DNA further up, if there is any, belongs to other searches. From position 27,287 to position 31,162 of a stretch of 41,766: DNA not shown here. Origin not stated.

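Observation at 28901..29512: IleRS with an in-frame histidine-phosphatase (PGAM-type) domain nested inside its zinc knuckle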

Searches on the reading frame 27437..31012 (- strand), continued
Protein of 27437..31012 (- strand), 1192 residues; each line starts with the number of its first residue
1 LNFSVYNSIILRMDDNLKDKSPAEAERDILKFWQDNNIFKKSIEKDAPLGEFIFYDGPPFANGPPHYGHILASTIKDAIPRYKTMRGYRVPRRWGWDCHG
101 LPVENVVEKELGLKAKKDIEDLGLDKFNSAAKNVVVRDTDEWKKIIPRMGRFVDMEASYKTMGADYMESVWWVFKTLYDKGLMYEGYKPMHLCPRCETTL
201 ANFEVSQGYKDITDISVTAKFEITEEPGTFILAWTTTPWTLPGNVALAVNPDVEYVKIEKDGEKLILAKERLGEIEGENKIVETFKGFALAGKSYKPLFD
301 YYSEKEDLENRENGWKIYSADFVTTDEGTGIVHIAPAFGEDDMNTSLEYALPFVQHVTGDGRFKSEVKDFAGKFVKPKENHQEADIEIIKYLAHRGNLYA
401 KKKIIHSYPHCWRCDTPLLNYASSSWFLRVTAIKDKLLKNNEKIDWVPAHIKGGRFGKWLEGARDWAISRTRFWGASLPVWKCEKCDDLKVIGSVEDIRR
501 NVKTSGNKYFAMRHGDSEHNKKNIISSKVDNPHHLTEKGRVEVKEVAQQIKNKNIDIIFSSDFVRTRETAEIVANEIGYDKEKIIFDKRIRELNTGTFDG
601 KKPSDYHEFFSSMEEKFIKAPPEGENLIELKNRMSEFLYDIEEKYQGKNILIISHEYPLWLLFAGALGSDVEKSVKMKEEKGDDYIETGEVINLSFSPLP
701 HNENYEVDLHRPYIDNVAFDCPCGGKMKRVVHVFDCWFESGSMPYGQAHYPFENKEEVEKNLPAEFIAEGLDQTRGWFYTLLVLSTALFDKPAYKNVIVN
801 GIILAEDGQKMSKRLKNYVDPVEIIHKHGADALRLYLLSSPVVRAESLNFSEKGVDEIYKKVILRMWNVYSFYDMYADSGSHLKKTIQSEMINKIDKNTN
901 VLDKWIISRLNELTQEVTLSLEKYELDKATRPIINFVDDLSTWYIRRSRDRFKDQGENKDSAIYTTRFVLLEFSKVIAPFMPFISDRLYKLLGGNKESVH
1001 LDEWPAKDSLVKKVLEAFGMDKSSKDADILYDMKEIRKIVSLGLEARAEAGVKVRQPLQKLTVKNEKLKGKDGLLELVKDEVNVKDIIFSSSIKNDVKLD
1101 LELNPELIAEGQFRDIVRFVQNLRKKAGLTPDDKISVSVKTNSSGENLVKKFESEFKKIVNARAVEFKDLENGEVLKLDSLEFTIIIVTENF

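Call 20: find_homologous_proteins(query=window:27437-30976:-, max_evalue=1e-20)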
Query window:27437-30976:- (1180 aa): 8000 proteins with E <= 1e-20 among 8000 candidates; the best 120 are listed.
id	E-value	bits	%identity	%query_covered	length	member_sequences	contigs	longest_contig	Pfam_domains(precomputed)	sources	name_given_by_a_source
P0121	0.0e+0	2723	100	100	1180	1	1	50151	PF09334.18,PF01406.26,PF08264.20,PF00133.29,PF19302.5,PF00300.28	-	-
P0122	0.0e+0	2284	81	100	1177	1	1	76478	PF09334.18,PF08264.20,PF00133.29,PF19302.5,PF00300.28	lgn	-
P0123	0.0e+0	2283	82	100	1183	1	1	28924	PF09334.18,PF08264.20,PF00133.29,PF19302.5,PF00300.28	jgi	-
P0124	0.0e+0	2209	79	100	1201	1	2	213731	PF09334.18,PF08264.20,PF00133.29,PF19302.5,PF00300.28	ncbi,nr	ncbi:MAG: class I tRNA ligase family protein [Parcubacteria group bacterium]|nr:class I tRNA ligase 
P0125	0.0e+0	1716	62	100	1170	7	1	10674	PF09334.18,PF08264.20,PF00133.29,PF19302.5,PF00300.28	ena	-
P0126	0.0e+0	1715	62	98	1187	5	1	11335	PF09334.18,PF01406.26,PF08264.20,PF00133.29,PF19302.5,PF00300.28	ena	-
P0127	0.0e+0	1688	62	100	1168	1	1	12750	PF09334.18,PF08264.20,PF00133.29,PF19302.5,PF00300.28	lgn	-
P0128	0.0e+0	1681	62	98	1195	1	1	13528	PF09334.18,PF01406.26,PF08264.20,PF00133.29,PF19302.5,PF00300.28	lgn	-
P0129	0.0e+0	1676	62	98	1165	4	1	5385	PF09334.18,PF08264.20,PF13603.13,PF00133.29,PF19302.5,PF00300.28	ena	-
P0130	0.0e+0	1675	62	99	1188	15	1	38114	PF09334.18,PF08264.20,PF00133.29,PF19302.5,PF00300.28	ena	-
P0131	0.0e+0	1669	62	100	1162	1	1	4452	PF09334.18,PF01406.26,PF08264.20,PF00133.29,PF19302.5,PF00300.28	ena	-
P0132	0.0e+0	1667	62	97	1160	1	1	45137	PF09334.18,PF08264.20,PF00133.29,PF19302.5,PF00300.28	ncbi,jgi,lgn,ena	-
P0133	0.0e+0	1666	62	99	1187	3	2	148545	PF09334.18,PF01406.26,PF08264.20,PF00133.29,PF19302.5,PF00300.28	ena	-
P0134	0.0e+0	1662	62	99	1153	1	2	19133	PF09334.18,PF01406.26,PF08264.20,PF00133.29,PF19302.5,PF00300.28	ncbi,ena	-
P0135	0.0e+0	1659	61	99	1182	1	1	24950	PF09334.18,PF08264.20,PF00133.29,PF19302.5,PF00300.28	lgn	-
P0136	0.0e+0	1658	61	98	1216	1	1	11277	PF09334.18,PF01406.26,PF08264.20,PF00133.29,PF19302.5,PF00300.28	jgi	-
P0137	0.0e+0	1655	62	97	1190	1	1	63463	PF09334.18,PF01406.26,PF08264.20,PF00133.29,PF19302.5,PF00300.28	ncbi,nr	ncbi:MAG: class I tRNA ligase family protein [Candidatus Niyogibacteria bacterium]|nr:class I tRNA l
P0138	0.0e+0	1646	61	99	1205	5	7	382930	PF09334.18,PF01406.26,PF08264.20,PF13603.13,PF00133.29,PF19302.5,PF00300.28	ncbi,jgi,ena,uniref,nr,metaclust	ncbi:MAG: Isoleucine-tRNA ligase [Candidatus Wolfebacteria bacterium GW2011_GWA1_44_24]|uniref:Isole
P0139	0.0e+0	1645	60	100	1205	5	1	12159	PF09334.18,PF08264.20,PF13603.13,PF00133.29,PF19302.5,PF00300.28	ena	-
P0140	0.0e+0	1640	61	98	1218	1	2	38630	PF09334.18,PF01406.26,PF08264.20,PF13603.13,PF00133.29,PF19302.5,PF00300.28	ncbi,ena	-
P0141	0.0e+0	1639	60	99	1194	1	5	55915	PF09334.18,PF01406.26,PF08264.20,PF00133.29,PF19302.5,PF00300.28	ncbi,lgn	-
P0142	0.0e+0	1637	60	100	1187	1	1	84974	PF09334.18,PF01406.26,PF08264.20,PF00133.29,PF19302.5,PF00300.28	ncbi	-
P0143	0.0e+0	1632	62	98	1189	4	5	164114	PF09334.18,PF08264.20,PF00133.29,PF19302.5,PF00300.28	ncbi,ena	ncbi:MAG: class I tRNA ligase family protein [Patescibacteria group bacterium]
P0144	0.0e+0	1629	61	99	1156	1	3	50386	PF09334.18,PF08264.20,PF13603.13,PF00133.29,PF19302.5,PF00300.28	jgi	-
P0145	0.0e+0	1627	60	99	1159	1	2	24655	PF09334.18,PF01406.26,PF08264.20,PF00133.29,PF19302.5,PF00300.28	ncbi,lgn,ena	ncbi:MAG: class I tRNA ligase family protein [bacterium]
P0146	0.0e+0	1623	61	97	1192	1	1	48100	PF09334.18,PF01406.26,PF08264.20,PF00133.29,PF19302.5,PF00300.28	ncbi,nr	ncbi:MAG: class I tRNA ligase family protein [Candidatus Niyogibacteria bacterium]|nr:class I tRNA l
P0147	0.0e+0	1621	61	99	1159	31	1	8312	PF09334.18,PF08264.20,PF00133.29,PF19302.5,PF00300.28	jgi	-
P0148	0.0e+0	1619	60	98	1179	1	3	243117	PF09334.18,PF08264.20,PF00133.29,PF19302.5,PF00300.28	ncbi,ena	ncbi:MAG: class I tRNA ligase family protein [Patescibacteria group bacterium]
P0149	0.0e+0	1617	60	98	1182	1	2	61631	PF09334.18,PF08264.20,PF00133.29,PF19302.5,PF00300.28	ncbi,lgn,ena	ncbi:MAG: class I tRNA ligase family protein [Patescibacteria group bacterium]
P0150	0.0e+0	1612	62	95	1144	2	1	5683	PF09334.18,PF01406.26,PF08264.20,PF00133.29,PF19302.5,PF00300.28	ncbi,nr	ncbi:MAG TPA: isoleucine--tRNA ligase, partial [Candidatus Wolfebacteria bacterium]|nr:isoleucine--t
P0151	0.0e+0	1609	60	97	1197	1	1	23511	PF09334.18,PF08264.20,PF00133.29,PF19302.5,PF00300.28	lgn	-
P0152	0.0e+0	1605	59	99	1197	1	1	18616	PF09334.18,PF08264.20,PF00133.29,PF19302.5,PF00300.28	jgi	-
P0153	0.0e+0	1604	59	99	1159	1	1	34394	PF09334.18,PF01406.26,PF08264.20,PF00133.29,PF19302.5,PF00300.28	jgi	jgi:isoleucyl-tRNA synthetase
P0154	0.0e+0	1604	60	98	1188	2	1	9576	PF09334.18,PF08264.20,PF00133.29,PF19302.5,PF00300.28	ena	-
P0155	0.0e+0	1602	59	98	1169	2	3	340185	PF09334.18,PF08264.20,PF00133.29,PF19302.5,PF00300.28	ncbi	-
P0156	0.0e+0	1601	59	99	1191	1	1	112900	PF09334.18,PF01406.26,PF08264.20,PF00133.29,PF19302.5,PF00300.28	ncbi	-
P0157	0.0e+0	1600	59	99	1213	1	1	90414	PF09334.18,PF08264.20,PF00133.29,PF19302.5,PF00300.28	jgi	jgi:isoleucyl-tRNA synthetase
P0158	0.0e+0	1599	59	99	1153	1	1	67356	PF09334.18,PF01406.26,PF08264.20,PF00133.29,PF19302.5,PF00300.28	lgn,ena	-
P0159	0.0e+0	1598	62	98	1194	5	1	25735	PF09334.18,PF08264.20,PF00133.29,PF19302.5,PF00300.28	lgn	-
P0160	0.0e+0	1594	57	79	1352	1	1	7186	PF09334.18,PF08264.20,PF00133.29,PF19302.5,PF00300.28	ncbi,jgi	-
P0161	0.0e+0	1592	59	99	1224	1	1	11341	PF09334.18,PF08264.20,PF00133.29,PF19302.5,PF00300.28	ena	-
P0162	0.0e+0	1592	60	98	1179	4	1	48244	PF09334.18,PF08264.20,PF00133.29,PF19302.5,PF00300.28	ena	-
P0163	0.0e+0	1591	58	100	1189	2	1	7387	PF09334.18,PF08264.20,PF00133.29,PF19302.5,PF00300.28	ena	-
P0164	0.0e+0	1590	59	99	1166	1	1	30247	PF09334.18,PF08264.20,PF00133.29,PF19302.5,PF00300.28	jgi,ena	-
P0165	0.0e+0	1590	60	98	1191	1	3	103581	PF09334.18,PF08264.20,PF00133.29,PF19302.5,PF00300.28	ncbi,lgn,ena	-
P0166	0.0e+0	1590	59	97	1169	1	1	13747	PF09334.18,PF08264.20,PF00133.29,PF19302.5,PF00300.28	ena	-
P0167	0.0e+0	1587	60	97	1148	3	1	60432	PF09334.18,PF08264.20,PF00133.29,PF19302.5,PF00300.28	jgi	-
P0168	0.0e+0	1587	59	99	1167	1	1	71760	PF09334.18,PF08264.20,PF00133.29,PF19302.5,PF00300.28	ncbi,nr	ncbi:MAG: class I tRNA ligase family protein [Candidatus Lloydbacteria bacterium]|nr:class I tRNA li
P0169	0.0e+0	1584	60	99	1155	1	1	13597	PF09334.18,PF01406.26,PF08264.20,PF13603.13,PF00133.29,PF19302.5,PF00300.28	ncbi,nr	ncbi:MAG: hypothetical protein BMS9Abin13_481 [Patescibacteria group bacterium]|nr:MAG: hypothetical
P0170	0.0e+0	1582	58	99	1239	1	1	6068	PF09334.18,PF08264.20,PF00133.29,PF19302.5,PF00300.28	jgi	jgi:isoleucyl-tRNA synthetase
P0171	0.0e+0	1582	61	97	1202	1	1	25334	PF09334.18,PF08264.20,PF00133.29,PF19302.5,PF00300.28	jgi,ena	-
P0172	0.0e+0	1582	60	98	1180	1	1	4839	PF09334.18,PF08264.20,PF00133.29,PF19302.5,PF00300.28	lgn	-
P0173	0.0e+0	1582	59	99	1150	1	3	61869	PF09334.18,PF08264.20,PF00133.29,PF19302.5,PF00300.28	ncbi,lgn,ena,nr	ncbi:MAG: class I tRNA ligase family protein [Patescibacteria group bacterium]|nr:class I tRNA ligas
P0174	0.0e+0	1582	58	99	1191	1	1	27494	PF09334.18,PF08264.20,PF13603.13,PF00133.29,PF19302.5,PF00300.28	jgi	jgi:isoleucyl-tRNA synthetase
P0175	0.0e+0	1582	59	98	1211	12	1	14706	PF09334.18,PF01406.26,PF08264.20,PF00133.29,PF19302.5,PF00300.28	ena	-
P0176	0.0e+0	1581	60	98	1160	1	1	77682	PF09334.18,PF08264.20,PF00133.29,PF19302.5,PF00300.28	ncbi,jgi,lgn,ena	-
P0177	0.0e+0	1579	59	99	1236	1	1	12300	PF09334.18,PF08264.20,PF00133.29,PF19302.5,PF00300.28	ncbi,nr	ncbi:class I tRNA ligase family protein [Candidatus Wolfebacteria bacterium]|nr:class I tRNA ligase 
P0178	0.0e+0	1575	58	98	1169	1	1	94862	PF09334.18,PF08264.20,PF00133.29,PF19302.5,PF00300.28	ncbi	-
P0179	0.0e+0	1574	58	76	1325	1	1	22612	PF09334.18,PF01406.26,PF08264.20,PF13302.14,PF00133.29,PF19302.5,PF00300.28,PF00583.32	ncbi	ncbi:GNAT family N-acetyltransferase [Patescibacteria group bacterium]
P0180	0.0e+0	1574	58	99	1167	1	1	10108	PF09334.18,PF01406.26,PF08264.20,PF00133.29,PF19302.5,PF00300.28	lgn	-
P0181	0.0e+0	1573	59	98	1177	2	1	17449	PF09334.18,PF08264.20,PF00133.29,PF19302.5,PF00300.28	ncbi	-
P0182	0.0e+0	1572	58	99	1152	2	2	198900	PF09334.18,PF08264.20,PF00133.29,PF19302.5,PF00300.28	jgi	-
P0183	0.0e+0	1572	60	98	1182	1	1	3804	PF09334.18,PF08264.20,PF00133.29,PF19302.5,PF00300.28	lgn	-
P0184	0.0e+0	1571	57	99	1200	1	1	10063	PF09334.18,PF08264.20,PF00133.29,PF19302.5,PF00300.28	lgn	-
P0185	0.0e+0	1570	59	98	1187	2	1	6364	PF09334.18,PF08264.20,PF00133.29,PF19302.5,PF00300.28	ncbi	-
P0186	0.0e+0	1570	57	99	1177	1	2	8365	PF09334.18,PF08264.20,PF00133.29,PF19302.5,PF00300.28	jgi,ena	-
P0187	0.0e+0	1569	66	88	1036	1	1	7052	PF09334.18,PF08264.20,PF00133.29,PF19302.5,PF00300.28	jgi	jgi:isoleucyl-tRNA synthetase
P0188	0.0e+0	1567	60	98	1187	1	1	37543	PF09334.18,PF08264.20,PF00133.29,PF19302.5,PF00300.28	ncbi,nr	ncbi:MAG: class I tRNA ligase family protein [Candidatus Wolfebacteria bacterium]|nr:class I tRNA li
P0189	0.0e+0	1565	58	99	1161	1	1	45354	PF09334.18,PF08264.20,PF00133.29,PF19302.5,PF00300.28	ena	-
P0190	0.0e+0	1565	60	98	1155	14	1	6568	PF09334.18,PF08264.20,PF00133.29,PF19302.5,PF00300.28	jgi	-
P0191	0.0e+0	1564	59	98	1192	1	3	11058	PF09334.18,PF01406.26,PF08264.20,PF00133.29,PF19302.5,PF00300.28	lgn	-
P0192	0.0e+0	1564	58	99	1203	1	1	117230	PF09334.18,PF01406.26,PF08264.20,PF00133.29,PF19302.5,PF00300.28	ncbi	-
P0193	0.0e+0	1564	60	97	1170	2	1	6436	PF09334.18,PF08264.20,PF00133.29,PF19302.5,PF00300.28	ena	-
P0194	0.0e+0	1563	58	99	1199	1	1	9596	PF09334.18,PF08264.20,PF00133.29,PF19302.5,PF00300.28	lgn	-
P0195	0.0e+0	1563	58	99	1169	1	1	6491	PF09334.18,PF08264.20,PF00133.29,PF19302.5,PF00300.28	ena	-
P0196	0.0e+0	1563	57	97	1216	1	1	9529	PF09334.18,PF08264.20,PF00133.29,PF19302.5,PF00300.28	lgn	-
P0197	0.0e+0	1562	58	99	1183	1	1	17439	PF09334.18,PF08264.20,PF00133.29,PF19302.5,PF00300.28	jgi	jgi:isoleucyl-tRNA synthetase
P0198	0.0e+0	1560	59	98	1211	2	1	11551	PF09334.18,PF08264.20,PF00133.29,PF19302.5,PF00300.28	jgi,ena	-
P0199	0.0e+0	1560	59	98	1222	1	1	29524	PF09334.18,PF08264.20,PF00133.29,PF19302.5,PF00300.28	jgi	jgi:isoleucyl-tRNA synthetase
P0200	0.0e+0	1559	58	99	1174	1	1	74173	PF09334.18,PF08264.20,PF00133.29,PF19302.5,PF00300.28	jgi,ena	-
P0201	0.0e+0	1559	57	99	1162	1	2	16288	PF09334.18,PF08264.20,PF00133.29,PF19302.5,PF00300.28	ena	-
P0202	0.0e+0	1558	58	98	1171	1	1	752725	PF09334.18,PF08264.20,PF00133.29,PF19302.5,PF00300.28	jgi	jgi:isoleucyl-tRNA synthetase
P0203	0.0e+0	1558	58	99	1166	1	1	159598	PF09334.18,PF01406.26,PF08264.20,PF00133.29,PF19302.5,PF00300.28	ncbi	-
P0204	0.0e+0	1557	58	99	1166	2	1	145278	PF09334.18,PF08264.20,PF00133.29,PF19302.5,PF00300.28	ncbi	-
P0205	0.0e+0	1557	58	99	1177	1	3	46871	PF09334.18,PF08264.20,PF00133.29,PF19302.5,PF00300.28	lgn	-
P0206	0.0e+0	1557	58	99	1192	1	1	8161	PF09334.18,PF08264.20,PF00133.29,PF19302.5,PF00300.28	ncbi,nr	ncbi:MAG: class I tRNA ligase family protein [Candidatus Lloydbacteria bacterium]|nr:class I tRNA li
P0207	0.0e+0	1556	58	99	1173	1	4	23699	PF09334.18,PF08264.20,PF00133.29,PF19302.5,PF00300.28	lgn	-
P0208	0.0e+0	1555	58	99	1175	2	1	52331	PF09334.18,PF08264.20,PF00133.29,PF19302.5,PF00300.28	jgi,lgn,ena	-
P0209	0.0e+0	1555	58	99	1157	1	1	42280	PF09334.18,PF01406.26,PF08264.20,PF00133.29,PF19302.5,PF00300.28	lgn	-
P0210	0.0e+0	1555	58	99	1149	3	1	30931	PF09334.18,PF08264.20,PF00133.29,PF19302.5,PF00300.28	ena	-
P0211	0.0e+0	1554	58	99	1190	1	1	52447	PF09334.18,PF08264.20,PF00133.29,PF19302.5,PF00300.28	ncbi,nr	ncbi:MAG: class I tRNA ligase family protein [Parcubacteria group bacterium]|nr:class I tRNA ligase 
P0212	0.0e+0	1553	57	100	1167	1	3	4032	PF09334.18,PF08264.20,PF00133.29,PF19302.5,PF00300.28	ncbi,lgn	-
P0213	0.0e+0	1553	58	99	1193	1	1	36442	PF09334.18,PF08264.20,PF00133.29,PF19302.5,PF00300.28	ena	-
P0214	0.0e+0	1553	58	100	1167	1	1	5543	PF09334.18,PF08264.20,PF00133.29,PF19302.5,PF00300.28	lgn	-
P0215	0.0e+0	1553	57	99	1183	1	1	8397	PF09334.18,PF08264.20,PF00133.29,PF19302.5,PF00300.28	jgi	-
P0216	0.0e+0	1552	57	100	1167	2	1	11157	PF09334.18,PF08264.20,PF00133.29,PF19302.5,PF00300.28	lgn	-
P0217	0.0e+0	1552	58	100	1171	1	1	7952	PF09334.18,PF08264.20,PF00133.29,PF19302.5,PF00300.28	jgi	jgi:isoleucyl-tRNA synthetase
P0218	0.0e+0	1552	57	100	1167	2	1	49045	PF09334.18,PF08264.20,PF00133.29,PF19302.5,PF00300.28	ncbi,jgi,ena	ncbi:MAG: class I tRNA ligase family protein [Candidatus Paceibacterota bacterium]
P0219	0.0e+0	1550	57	100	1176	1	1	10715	PF09334.18,PF08264.20,PF00133.29,PF19302.5,PF00300.28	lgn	-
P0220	0.0e+0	1550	57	99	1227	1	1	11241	PF09334.18,PF08264.20,PF00133.29,PF19302.5,PF00300.28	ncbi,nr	ncbi:class I tRNA ligase family protein [Candidatus Wolfebacteria bacterium]|nr:class I tRNA ligase 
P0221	0.0e+0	1550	58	98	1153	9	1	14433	PF09334.18,PF01406.26,PF08264.20,PF00133.29,PF19302.5,PF00300.28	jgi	jgi:isoleucyl-tRNA synthetase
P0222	0.0e+0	1549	64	88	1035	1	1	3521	PF09334.18,PF01406.26,PF08264.20,PF00133.29,PF00300.28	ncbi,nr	ncbi:MAG TPA: isoleucine--tRNA ligase, partial [bacterium]|nr:isoleucine--tRNA ligase [bacterium]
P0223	0.0e+0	1549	58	99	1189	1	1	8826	PF09334.18,PF08264.20,PF00133.29,PF19302.5,PF00300.28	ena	-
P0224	0.0e+0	1549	58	100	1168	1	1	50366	PF09334.18,PF08264.20,PF00133.29,PF19302.5,PF00300.28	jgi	jgi:isoleucyl-tRNA synthetase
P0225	0.0e+0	1549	56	99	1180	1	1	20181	PF09334.18,PF01406.26,PF08264.20,PF00133.29,PF19302.5,PF00300.28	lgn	-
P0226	0.0e+0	1548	57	99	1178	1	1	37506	PF09334.18,PF08264.20,PF00133.29,PF19302.5,PF00300.28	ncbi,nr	ncbi:class I tRNA ligase family protein [Candidatus Wolfebacteria bacterium]|nr:class I tRNA ligase 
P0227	0.0e+0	1548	56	99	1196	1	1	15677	PF09334.18,PF01406.26,PF08264.20,PF00133.29,PF19302.5,PF00300.28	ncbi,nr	ncbi:MAG: class I tRNA ligase family protein [Candidatus Pacebacteria bacterium]|nr:class I tRNA lig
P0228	0.0e+0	1547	58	99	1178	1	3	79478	PF09334.18,PF08264.20,PF00133.29,PF19302.5,PF00300.28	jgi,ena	-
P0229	0.0e+0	1546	58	100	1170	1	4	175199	PF09334.18,PF08264.20,PF00133.29,PF19302.5,PF00300.28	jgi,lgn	jgi:isoleucyl-tRNA synthetase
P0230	0.0e+0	1546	58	99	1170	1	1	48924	PF09334.18,PF01406.26,PF08264.20,PF00133.29,PF19302.5,PF00300.28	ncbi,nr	ncbi:MAG: class I tRNA ligase family protein [bacterium]|nr:class I tRNA ligase family protein [bact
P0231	0.0e+0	1546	57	100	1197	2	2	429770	PF09334.18,PF01406.26,PF08264.20,PF00133.29,PF19302.5,PF00300.28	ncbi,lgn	-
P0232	0.0e+0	1546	58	99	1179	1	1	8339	PF09334.18,PF08264.20,PF00133.29,PF19302.5,PF00300.28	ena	-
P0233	0.0e+0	1545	58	99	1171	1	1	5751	PF09334.18,PF08264.20,PF00133.29,PF19302.5,PF00300.28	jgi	jgi:isoleucyl-tRNA synthetase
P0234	0.0e+0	1545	58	99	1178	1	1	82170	PF09334.18,PF08264.20,PF00133.29,PF19302.5,PF00300.28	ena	-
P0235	0.0e+0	1544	57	99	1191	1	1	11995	PF09334.18,PF01406.26,PF08264.20,PF00133.29,PF19302.5,PF00300.28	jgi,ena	jgi:isoleucyl-tRNA synthetase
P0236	0.0e+0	1544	58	100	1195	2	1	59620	PF09334.18,PF01406.26,PF08264.20,PF00133.29,PF19302.5,PF00300.28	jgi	-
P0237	0.0e+0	1544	58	99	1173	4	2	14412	PF09334.18,PF01406.26,PF08264.20,PF00133.29,PF19302.5,PF00300.28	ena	-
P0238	0.0e+0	1543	57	99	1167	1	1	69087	PF09334.18,PF08264.20,PF00133.29,PF19302.5,PF00300.28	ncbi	-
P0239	0.0e+0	1543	58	99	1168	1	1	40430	PF09334.18,PF08264.20,PF00133.29,PF19302.5,PF00300.28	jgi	jgi:isoleucyl-tRNA synthetase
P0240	0.0e+0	1543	57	99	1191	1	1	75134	PF09334.18,PF08264.20,PF00133.29,PF19302.5,PF00300.28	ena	-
